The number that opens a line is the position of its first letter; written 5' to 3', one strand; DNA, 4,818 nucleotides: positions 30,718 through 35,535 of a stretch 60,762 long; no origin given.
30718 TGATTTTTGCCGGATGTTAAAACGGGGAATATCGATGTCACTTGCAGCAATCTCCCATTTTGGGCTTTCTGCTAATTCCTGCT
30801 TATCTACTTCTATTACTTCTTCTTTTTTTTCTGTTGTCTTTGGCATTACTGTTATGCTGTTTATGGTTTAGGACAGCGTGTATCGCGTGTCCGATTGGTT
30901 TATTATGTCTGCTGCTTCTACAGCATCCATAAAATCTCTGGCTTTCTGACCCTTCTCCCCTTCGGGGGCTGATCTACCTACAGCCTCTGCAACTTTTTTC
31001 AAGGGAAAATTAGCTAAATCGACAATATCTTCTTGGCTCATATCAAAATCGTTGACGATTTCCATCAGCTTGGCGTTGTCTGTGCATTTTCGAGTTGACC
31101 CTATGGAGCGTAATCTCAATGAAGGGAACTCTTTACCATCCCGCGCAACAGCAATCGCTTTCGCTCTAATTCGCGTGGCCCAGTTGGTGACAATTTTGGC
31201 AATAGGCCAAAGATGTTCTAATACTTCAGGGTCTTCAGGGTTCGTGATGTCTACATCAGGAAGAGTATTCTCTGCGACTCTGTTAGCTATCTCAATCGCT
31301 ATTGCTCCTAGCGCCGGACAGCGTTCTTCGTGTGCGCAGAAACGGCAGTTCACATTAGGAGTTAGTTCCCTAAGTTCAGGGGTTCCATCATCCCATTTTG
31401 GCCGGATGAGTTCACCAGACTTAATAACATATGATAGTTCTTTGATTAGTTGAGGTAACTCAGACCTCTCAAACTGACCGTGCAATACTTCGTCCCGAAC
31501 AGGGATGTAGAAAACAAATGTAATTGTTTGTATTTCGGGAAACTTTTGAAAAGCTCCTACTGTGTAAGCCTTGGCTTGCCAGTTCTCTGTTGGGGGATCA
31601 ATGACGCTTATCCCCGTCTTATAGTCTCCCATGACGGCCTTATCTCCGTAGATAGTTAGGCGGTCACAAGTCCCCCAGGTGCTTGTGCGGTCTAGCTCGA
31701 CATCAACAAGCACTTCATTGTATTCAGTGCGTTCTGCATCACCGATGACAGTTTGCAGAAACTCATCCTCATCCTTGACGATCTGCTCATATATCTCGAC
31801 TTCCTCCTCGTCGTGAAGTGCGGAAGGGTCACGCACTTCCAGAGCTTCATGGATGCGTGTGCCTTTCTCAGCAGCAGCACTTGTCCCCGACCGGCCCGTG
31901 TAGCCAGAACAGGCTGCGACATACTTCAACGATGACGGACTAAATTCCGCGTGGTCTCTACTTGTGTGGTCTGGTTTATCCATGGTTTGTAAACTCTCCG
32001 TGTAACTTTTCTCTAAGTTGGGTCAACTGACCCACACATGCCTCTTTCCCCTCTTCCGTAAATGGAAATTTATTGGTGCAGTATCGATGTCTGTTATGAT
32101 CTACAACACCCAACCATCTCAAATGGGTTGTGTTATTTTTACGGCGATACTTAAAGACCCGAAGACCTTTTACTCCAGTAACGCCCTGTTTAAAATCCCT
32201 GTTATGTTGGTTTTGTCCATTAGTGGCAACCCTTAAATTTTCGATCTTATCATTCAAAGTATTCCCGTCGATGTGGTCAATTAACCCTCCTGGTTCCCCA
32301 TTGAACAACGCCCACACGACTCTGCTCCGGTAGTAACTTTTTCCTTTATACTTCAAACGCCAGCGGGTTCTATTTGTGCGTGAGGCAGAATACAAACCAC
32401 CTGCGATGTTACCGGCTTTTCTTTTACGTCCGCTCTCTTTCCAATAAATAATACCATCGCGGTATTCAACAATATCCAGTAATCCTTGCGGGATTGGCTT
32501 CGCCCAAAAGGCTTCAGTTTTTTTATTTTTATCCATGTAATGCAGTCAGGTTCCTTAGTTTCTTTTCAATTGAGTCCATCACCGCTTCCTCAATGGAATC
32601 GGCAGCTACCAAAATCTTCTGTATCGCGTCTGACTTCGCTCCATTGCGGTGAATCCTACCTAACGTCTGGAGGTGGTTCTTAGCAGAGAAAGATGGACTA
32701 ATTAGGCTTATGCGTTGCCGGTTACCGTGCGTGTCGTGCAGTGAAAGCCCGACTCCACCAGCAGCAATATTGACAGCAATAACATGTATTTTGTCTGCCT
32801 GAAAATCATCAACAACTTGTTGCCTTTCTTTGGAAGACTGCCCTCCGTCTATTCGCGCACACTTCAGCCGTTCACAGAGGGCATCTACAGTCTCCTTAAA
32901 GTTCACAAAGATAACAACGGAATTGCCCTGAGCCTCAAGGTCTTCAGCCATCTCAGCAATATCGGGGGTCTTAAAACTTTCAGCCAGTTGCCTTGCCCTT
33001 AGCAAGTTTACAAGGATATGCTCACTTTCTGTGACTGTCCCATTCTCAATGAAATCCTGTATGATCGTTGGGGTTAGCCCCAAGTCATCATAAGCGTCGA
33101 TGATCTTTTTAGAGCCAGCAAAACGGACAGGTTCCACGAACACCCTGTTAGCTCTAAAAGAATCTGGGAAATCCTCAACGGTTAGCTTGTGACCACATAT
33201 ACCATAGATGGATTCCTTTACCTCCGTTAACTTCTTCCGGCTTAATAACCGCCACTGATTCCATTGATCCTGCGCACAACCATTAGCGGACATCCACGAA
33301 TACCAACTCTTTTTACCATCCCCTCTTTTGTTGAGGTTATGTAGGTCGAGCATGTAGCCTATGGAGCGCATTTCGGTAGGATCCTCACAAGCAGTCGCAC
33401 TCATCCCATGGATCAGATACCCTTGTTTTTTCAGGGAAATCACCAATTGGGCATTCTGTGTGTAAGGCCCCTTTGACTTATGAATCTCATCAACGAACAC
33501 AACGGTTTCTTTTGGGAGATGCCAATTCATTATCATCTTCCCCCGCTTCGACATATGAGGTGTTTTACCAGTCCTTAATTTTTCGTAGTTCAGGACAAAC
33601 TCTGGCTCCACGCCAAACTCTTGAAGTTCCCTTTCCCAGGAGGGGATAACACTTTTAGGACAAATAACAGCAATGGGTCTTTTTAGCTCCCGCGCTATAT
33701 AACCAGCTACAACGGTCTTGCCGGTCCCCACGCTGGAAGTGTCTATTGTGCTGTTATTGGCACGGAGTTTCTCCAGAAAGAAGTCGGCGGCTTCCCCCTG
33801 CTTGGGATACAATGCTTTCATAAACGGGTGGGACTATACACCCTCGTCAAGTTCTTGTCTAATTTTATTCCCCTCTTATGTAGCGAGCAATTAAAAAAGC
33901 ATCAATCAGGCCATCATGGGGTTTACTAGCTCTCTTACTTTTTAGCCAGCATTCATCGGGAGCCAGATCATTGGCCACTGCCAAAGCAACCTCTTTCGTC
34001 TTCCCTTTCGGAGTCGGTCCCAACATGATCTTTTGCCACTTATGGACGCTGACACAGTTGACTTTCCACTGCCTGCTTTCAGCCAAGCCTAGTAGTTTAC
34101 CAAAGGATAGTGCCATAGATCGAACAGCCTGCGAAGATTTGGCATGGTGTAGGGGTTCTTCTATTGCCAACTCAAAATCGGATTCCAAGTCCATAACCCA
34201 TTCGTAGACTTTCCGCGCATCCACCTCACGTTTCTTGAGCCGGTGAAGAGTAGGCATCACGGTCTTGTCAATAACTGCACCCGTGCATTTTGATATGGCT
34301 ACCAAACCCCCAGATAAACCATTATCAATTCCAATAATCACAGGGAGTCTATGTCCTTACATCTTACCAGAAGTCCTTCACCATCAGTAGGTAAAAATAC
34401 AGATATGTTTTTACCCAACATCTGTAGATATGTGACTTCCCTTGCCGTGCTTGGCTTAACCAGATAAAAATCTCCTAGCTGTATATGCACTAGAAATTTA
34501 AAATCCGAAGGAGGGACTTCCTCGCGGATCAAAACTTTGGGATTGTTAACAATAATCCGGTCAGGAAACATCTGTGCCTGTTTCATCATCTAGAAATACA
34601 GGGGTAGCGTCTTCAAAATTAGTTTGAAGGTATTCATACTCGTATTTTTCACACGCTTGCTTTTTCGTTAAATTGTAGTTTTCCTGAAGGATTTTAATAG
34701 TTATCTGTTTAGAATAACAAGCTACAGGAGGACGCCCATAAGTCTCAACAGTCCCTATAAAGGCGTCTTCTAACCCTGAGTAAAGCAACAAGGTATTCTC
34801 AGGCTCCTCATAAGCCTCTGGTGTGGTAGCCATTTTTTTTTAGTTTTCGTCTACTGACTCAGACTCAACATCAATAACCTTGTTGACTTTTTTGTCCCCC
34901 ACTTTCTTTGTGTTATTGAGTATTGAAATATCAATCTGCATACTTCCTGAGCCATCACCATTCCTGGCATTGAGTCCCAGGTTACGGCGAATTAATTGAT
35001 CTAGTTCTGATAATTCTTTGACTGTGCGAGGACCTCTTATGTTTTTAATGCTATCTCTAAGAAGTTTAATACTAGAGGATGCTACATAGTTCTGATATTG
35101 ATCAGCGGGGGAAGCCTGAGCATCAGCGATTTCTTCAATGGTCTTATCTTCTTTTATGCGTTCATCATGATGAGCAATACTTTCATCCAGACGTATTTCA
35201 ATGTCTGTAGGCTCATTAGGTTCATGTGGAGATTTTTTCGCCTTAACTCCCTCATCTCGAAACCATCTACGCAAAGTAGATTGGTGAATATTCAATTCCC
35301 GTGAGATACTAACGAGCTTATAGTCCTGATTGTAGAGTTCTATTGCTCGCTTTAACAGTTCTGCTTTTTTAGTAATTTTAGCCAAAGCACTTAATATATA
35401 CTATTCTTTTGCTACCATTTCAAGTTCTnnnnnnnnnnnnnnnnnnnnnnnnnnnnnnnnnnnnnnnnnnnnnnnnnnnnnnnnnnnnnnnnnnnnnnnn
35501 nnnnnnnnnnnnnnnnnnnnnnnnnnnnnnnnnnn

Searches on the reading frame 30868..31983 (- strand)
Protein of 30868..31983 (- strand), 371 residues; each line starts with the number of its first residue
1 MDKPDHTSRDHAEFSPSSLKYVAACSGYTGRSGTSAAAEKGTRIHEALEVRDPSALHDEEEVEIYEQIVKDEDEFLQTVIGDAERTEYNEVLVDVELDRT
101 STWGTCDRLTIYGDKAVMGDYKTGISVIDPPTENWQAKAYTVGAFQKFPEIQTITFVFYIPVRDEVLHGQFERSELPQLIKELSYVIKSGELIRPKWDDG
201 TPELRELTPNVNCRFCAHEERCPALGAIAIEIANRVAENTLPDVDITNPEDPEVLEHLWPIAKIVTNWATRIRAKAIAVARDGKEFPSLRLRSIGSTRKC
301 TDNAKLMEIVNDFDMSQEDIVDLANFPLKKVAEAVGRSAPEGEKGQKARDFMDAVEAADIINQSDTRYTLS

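Call 13: search_protein_families(library=phrogs, proteins=[window:30868-31983:-], max_evalue=0.001)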
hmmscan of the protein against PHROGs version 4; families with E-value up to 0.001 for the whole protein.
window:30868-31983:- (371 aa): 4 families
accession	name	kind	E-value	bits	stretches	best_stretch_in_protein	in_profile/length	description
phrog_69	-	DNA, RNA and nucleotide metabolism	1e-30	108.2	1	3-338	79-435/501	exonuclease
phrog_466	-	DNA, RNA and nucleotide metabolism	1.7e-06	28.6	1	32-137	206-311/446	exonuclease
phrog_3953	-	DNA, RNA and nucleotide metabolism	2.3e-05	25.2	1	5-161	7-148/186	exonuclease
phrog_298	-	DNA, RNA and nucleotide metabolism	9.8e-05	22.8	1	33-125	101-189/293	exonuclease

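Call 14: search_protein_families(library=pfam, proteins=[window:30868-31983:-], max_evalue=0.01)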
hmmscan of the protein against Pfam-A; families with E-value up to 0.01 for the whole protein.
window:30868-31983:- (371 aa): 2 families
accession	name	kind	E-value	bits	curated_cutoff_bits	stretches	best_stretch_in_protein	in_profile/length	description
PF10926.14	DUF2800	-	7.8e-21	75.1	21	1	11-338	1-341/368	Protein of unknown function (DUF2800)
PF12705.13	PDDEXK_1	-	4.8e-07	30.4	22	1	36-223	30-247/247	PD-(D/E)XK nuclease superfamily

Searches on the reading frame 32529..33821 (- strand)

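Call 13: search_protein_families(library=phrogs, proteins=[window:32529-33821:-], max_evalue=0.001)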
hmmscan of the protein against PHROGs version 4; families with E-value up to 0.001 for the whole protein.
window:32529-33821:- (430 aa): 6 families
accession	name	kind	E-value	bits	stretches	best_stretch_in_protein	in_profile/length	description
phrog_62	-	DNA, RNA and nucleotide metabolism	9.4e-51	173.5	1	4-421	697-1125/1881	DNA helicase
phrog_16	-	DNA, RNA and nucleotide metabolism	1.5e-15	57.5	2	284-399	475-593/986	DNA helicase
phrog_10691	-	unknown function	1e-10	39.7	1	304-405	2156-2261/3925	-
phrog_5143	-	unknown function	1.1e-07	30.3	1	325-413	1620-1711/2204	-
phrog_23807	-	unknown function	6.1e-07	28.6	1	30-91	154-223/1053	-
phrog_9690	-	DNA, RNA and nucleotide metabolism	0.00014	22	1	288-397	148-260/306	DNA helicase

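Call 14: search_protein_families(library=pfam, proteins=[window:32529-33821:-], max_evalue=0.01)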
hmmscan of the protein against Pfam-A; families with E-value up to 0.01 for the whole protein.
window:32529-33821:- (430 aa): 5 families
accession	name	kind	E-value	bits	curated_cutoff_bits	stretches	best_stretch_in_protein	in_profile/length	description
PF00271.37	Helicase_C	-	1.5e-13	51.4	23.5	1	295-394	11-110/110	Helicase conserved C-terminal domain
PF04851.21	ResIII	-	3.7e-05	24.1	22.5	1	3-143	3-161/164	Type III restriction enzyme, res subunit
PF13871.12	Helicase_C_4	-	0.00014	22.2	30.5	1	338-428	55-148/271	C-terminal domain on Strawberry notch homologue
PF00004.35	AAA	-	0.001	19.9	21.2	1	32-116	8-69/131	ATPase family associated with various cellular activities (AAA)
PF00176.29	SNF2-rel_dom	-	0.0024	17.4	24.9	0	46-73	50-77/290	SNF2-related domain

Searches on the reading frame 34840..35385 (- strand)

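Call 37: search_protein_families(library=pfam, proteins=[window:34840-35385:-], max_evalue=0.01)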
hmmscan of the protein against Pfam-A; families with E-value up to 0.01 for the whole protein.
window:34840-35385:- (181 aa): 4 families
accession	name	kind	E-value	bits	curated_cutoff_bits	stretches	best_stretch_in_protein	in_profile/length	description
PF01527.26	HTH_Tnp_1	-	6.6e-05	23.5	24.1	1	12-63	13-64/75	Transposase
PF06056.18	Terminase_5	-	0.00026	21.3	20.3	1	12-43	4-35/58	Putative ATPase subunit of terminase (gpP-like)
PF13384.12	HTH_23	-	0.00026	21.1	24.6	1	13-46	9-45/50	Homeodomain-like domain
PF13518.12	HTH_28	-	0.0018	18.8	25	1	13-43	4-34/52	Helix-turn-helix domain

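Call 84: search_protein_families(library=ncbifam, proteins=[window:34840-35385:-], max_evalue=0.01)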
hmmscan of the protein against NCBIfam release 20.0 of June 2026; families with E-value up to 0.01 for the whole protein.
window:34840-35385:- (181 aa): 2 families
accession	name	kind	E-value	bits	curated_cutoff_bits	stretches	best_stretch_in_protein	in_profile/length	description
NF002620.0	PRK02277.1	subfamily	0.00054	19.7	115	1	6-79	3-71/201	orotate phosphoribosyltransferase-like protein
NF033516.0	transpos_IS3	equivalog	0.0049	16.2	160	1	13-83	5-74/369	IS3 family transposase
